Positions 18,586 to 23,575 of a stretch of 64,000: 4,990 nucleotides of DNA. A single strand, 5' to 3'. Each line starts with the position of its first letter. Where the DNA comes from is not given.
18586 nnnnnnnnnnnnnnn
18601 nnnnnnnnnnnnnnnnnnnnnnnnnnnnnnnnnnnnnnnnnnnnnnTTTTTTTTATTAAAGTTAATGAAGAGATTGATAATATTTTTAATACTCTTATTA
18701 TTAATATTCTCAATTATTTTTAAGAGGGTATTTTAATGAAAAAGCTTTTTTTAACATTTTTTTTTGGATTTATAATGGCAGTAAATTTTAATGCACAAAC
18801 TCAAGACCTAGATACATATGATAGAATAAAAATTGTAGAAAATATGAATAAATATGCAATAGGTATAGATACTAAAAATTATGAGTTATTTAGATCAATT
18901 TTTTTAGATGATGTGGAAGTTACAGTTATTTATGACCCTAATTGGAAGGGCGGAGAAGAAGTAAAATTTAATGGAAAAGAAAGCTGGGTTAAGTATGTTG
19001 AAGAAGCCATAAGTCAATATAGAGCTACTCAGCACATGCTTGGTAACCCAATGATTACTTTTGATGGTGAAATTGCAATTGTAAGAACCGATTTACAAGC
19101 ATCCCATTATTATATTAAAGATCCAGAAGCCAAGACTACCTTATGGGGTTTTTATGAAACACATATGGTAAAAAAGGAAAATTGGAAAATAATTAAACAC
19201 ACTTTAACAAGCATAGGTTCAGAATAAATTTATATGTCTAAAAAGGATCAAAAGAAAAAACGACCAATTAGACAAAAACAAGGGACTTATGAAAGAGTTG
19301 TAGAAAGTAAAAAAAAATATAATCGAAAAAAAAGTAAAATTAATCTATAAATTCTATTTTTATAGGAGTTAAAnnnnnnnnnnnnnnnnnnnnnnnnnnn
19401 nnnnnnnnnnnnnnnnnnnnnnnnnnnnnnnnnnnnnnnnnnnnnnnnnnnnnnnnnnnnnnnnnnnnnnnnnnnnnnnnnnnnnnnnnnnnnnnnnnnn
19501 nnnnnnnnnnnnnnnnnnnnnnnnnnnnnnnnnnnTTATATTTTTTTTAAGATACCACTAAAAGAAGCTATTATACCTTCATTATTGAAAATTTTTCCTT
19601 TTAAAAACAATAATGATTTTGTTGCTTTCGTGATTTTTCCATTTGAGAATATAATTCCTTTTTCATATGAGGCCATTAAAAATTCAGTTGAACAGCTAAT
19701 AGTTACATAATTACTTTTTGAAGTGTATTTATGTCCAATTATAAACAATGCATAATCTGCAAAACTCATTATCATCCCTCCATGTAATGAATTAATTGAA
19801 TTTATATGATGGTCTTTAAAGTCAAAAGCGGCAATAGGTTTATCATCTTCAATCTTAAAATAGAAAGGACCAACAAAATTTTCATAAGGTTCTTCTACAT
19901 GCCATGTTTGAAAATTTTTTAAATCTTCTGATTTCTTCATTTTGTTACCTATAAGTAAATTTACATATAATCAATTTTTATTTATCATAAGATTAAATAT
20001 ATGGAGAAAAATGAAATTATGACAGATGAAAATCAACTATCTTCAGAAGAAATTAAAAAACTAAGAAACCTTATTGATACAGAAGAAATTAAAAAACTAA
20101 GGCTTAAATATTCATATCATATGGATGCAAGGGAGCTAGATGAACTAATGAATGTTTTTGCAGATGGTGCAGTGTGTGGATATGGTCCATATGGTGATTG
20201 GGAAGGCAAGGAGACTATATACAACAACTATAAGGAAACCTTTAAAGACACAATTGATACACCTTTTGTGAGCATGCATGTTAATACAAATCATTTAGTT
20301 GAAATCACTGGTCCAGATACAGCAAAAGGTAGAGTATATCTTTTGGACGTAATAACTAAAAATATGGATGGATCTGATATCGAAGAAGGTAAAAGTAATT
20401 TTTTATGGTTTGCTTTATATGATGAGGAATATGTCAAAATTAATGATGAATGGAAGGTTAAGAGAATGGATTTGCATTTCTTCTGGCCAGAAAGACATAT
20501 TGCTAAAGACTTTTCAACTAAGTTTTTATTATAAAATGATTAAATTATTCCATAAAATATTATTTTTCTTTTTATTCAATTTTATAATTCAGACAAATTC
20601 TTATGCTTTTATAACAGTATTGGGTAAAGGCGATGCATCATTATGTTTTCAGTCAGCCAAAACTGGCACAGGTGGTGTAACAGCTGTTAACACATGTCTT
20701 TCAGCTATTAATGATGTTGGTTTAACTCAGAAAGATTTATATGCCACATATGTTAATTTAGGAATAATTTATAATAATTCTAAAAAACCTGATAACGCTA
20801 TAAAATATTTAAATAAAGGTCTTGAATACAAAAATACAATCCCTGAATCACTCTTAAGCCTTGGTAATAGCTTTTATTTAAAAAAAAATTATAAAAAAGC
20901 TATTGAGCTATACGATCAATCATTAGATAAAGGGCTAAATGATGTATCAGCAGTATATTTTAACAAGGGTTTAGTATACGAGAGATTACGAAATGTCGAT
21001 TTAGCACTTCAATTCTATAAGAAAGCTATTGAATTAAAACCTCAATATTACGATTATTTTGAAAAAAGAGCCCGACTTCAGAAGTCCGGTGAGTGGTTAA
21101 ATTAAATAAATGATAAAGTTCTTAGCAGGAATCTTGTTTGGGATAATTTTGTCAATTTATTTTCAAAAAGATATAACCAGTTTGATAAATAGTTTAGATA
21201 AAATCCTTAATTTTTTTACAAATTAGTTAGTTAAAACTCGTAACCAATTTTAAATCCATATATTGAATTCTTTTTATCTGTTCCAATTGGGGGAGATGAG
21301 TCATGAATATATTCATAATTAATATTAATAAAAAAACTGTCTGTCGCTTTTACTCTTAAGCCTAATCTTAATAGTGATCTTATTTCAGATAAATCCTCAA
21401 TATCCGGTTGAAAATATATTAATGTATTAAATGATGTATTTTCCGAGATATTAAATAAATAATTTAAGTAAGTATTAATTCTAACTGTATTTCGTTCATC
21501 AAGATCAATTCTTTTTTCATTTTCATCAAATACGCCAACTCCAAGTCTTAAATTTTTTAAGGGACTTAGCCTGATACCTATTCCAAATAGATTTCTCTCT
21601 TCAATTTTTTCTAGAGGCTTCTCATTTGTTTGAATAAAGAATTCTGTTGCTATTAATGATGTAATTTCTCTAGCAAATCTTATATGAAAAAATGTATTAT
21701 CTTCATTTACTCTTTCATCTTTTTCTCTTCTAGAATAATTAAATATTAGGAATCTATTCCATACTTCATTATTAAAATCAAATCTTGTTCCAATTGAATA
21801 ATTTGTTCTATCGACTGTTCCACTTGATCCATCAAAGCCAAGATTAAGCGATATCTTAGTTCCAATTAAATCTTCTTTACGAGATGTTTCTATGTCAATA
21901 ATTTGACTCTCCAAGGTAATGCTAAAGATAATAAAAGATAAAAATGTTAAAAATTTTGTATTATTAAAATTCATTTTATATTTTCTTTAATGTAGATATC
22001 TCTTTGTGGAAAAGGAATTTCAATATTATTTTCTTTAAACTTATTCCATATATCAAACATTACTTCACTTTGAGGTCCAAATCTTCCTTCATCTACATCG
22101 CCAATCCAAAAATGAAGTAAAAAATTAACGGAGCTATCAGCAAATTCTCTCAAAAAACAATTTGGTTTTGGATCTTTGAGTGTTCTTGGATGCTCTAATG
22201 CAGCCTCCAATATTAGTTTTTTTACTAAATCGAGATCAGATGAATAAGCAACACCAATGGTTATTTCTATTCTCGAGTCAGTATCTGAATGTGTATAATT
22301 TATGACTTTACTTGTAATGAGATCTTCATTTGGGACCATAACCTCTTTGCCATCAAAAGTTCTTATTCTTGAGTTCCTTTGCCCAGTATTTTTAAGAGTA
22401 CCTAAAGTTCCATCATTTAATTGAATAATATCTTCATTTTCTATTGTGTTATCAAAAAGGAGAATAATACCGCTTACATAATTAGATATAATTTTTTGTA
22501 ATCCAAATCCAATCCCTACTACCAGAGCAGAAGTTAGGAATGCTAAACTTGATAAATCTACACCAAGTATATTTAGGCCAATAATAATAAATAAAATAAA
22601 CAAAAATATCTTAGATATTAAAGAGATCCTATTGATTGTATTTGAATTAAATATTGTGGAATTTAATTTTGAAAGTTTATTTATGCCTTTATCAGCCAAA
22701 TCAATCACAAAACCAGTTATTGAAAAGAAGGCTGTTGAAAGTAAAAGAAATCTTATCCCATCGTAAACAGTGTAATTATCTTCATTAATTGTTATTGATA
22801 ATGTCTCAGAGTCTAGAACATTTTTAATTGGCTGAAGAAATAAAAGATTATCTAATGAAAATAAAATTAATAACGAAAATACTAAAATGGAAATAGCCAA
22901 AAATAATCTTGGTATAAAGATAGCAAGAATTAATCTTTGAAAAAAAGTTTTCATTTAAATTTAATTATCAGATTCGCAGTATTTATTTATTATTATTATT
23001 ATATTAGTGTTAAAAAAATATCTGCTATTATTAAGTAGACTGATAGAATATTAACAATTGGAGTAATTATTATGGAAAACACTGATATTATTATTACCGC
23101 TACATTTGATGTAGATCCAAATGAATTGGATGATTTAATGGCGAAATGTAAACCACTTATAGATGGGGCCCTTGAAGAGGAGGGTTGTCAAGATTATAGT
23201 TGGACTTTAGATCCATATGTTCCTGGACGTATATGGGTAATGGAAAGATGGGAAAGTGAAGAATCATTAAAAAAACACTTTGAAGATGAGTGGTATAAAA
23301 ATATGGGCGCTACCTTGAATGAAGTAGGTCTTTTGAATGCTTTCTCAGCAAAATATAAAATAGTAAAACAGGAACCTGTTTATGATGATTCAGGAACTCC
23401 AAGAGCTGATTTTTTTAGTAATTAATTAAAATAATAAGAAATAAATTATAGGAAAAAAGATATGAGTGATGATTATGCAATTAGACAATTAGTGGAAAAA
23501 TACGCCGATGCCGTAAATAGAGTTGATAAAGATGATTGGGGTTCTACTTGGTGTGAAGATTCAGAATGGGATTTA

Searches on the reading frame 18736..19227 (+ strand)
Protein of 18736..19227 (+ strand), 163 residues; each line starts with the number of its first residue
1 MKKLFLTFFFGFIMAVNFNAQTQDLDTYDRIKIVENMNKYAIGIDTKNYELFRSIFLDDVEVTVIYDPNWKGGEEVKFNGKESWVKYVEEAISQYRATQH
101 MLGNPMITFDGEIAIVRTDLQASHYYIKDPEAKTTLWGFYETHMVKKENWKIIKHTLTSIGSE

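Call 33: search_protein_families(library=pfam, proteins=[window:18736-19227:+], max_evalue=0.01)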
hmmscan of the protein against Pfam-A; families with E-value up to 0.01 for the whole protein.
window:18736-19227:+ (163 aa): 3 families
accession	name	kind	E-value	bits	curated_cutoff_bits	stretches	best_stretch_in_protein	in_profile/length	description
PF13577.12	SnoaL_4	-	2.2e-18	66.9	24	1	29-152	5-122/126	SnoaL-like domain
PF12893.14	Lumazine_bd_2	-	0.0054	17.9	22.1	1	32-126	5-94/116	Putative lumazine-binding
PF13474.12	SnoaL_3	-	0.0071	17.1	22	0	38-155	6-114/121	SnoaL-like domain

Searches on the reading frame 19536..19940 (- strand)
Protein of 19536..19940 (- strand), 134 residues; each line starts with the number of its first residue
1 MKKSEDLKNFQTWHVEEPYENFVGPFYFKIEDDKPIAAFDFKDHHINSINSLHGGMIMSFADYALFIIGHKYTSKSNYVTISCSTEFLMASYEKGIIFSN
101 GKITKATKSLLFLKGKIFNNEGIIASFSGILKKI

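Call 49: search_protein_families(library=pfam, proteins=[window:19536-19940:-], max_evalue=0.001)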
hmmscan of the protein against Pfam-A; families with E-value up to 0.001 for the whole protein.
window:19536-19940:- (134 aa): 1 family
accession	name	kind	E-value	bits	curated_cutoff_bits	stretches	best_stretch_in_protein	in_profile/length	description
PF03061.28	4HBT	-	7.3e-08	33.1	20.6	1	51-122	3-75/79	Thioesterase superfamily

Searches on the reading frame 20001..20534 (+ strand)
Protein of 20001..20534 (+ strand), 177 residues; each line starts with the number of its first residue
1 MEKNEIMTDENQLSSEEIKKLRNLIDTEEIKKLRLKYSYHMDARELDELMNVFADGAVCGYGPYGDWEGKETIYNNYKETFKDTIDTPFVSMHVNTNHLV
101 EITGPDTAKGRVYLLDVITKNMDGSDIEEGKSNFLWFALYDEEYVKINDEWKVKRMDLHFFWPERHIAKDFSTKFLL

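Call 49: search_protein_families(library=pfam, proteins=[window:20001-20534:+], max_evalue=0.001)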
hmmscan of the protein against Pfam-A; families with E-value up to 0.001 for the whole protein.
window:20001-20534:+ (177 aa): 1 family
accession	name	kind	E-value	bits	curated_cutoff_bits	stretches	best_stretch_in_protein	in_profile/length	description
PF13577.12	SnoaL_4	-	7e-22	78.2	24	1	23-156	2-125/126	SnoaL-like domain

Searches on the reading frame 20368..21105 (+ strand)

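Call 49: search_protein_families(library=pfam, proteins=[window:20368-21105:+], max_evalue=0.001)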
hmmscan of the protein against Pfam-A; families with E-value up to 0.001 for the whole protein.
window:20368-21105:+ (245 aa): 16 families
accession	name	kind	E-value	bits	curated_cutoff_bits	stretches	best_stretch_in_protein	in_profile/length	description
PF00515.34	TPR_1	-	1.3e-21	75.9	27.8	3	196-227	3-34/34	Tetratricopeptide repeat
PF07719.23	TPR_2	-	3.6e-17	61.4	27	1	195-227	2-34/34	Tetratricopeptide repeat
PF13181.12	TPR_8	-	1.1e-16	59.9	25.7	2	196-227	3-34/34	Tetratricopeptide repeat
PF13424.12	TPR_12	-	2.8e-13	50.3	30.1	2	161-225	5-76/77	Tetratricopeptide repeat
PF13176.12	TPR_7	-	1.7e-10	40.5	27.9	0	161-192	1-34/36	Tetratricopeptide repeat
PF13432.12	TPR_16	-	7.2e-09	36.4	32.7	0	195-227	32-64/65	Tetratricopeptide repeat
PF13174.12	TPR_6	-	1.8e-08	34.9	26.3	0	160-186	1-27/33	Tetratricopeptide repeat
PF13428.12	TPR_14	-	8.8e-08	32.6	23.5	0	200-237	7-44/44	Tetratricopeptide repeat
PF13431.12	TPR_17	-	2.5e-07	30.9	24.4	0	216-238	1-23/34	Tetratricopeptide repeat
PF13414.12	TPR_11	-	1.2e-06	28.5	26.8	0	166-206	1-40/42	TPR repeat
PF13374.12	TPR_10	-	1.6e-05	25.2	27.5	0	161-187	4-30/42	Tetratricopeptide repeat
PF08238.18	Sel1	-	2.2e-05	25.3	30.7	0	169-189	15-35/36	Sel1 repeat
PF12895.13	ANAPC3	-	3e-05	24.7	27.2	1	142-219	6-81/82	Anaphase-promoting complex, cyclosome, subunit 3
PF07720.18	TPR_3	-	0.00034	21.1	20.7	0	160-184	2-26/34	Tetratricopeptide repeat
PF14559.12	TPR_19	-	0.00039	21.1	25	0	139-195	5-60/68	Tetratricopeptide repeat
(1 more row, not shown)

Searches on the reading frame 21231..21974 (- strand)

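Call 49: search_protein_families(library=pfam, proteins=[window:21231-21974:-], max_evalue=0.001)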
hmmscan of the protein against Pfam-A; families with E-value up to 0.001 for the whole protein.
window:21231-21974:- (247 aa): 2 families
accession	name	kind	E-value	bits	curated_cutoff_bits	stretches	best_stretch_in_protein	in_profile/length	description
PF04338.18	DUF481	-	2.7e-21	77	21.1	1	44-247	2-210/210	Protein of unknown function, DUF481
PF10677.15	DUF2490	-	0.00044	20.5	29.8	0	100-157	124-181/186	Protein of unknown function (DUF2490)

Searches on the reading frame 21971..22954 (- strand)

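Call 49: search_protein_families(library=pfam, proteins=[window:21971-22954:-], max_evalue=0.001)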
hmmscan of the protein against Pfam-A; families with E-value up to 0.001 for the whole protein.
window:21971-22954:- (327 aa): 2 families
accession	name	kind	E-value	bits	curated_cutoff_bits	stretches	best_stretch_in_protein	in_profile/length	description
PF21082.3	MS_channel_3rd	-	3.5e-19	69.5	21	1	229-313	1-88/88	Mechanosensitive ion channel MscS, C-terminal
PF00924.24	MS_channel_2nd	-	5.1e-16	59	20.2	1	155-222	2-68/68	Mechanosensitive ion channel, beta-domain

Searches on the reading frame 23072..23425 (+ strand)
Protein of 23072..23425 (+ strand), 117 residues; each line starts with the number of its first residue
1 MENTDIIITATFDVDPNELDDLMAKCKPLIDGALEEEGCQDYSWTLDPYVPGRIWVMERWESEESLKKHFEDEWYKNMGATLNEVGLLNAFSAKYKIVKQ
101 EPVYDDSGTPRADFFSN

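Call 49: search_protein_families(library=pfam, proteins=[window:23072-23425:+], max_evalue=0.001)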
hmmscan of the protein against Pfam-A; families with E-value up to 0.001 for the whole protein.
window:23072-23425:+ (117 aa): 1 family
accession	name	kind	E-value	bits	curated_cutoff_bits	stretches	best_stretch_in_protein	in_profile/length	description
PF03992.22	ABM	-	1.1e-12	48.3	23.1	1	6-77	2-74/78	Antibiotic biosynthesis monooxygenase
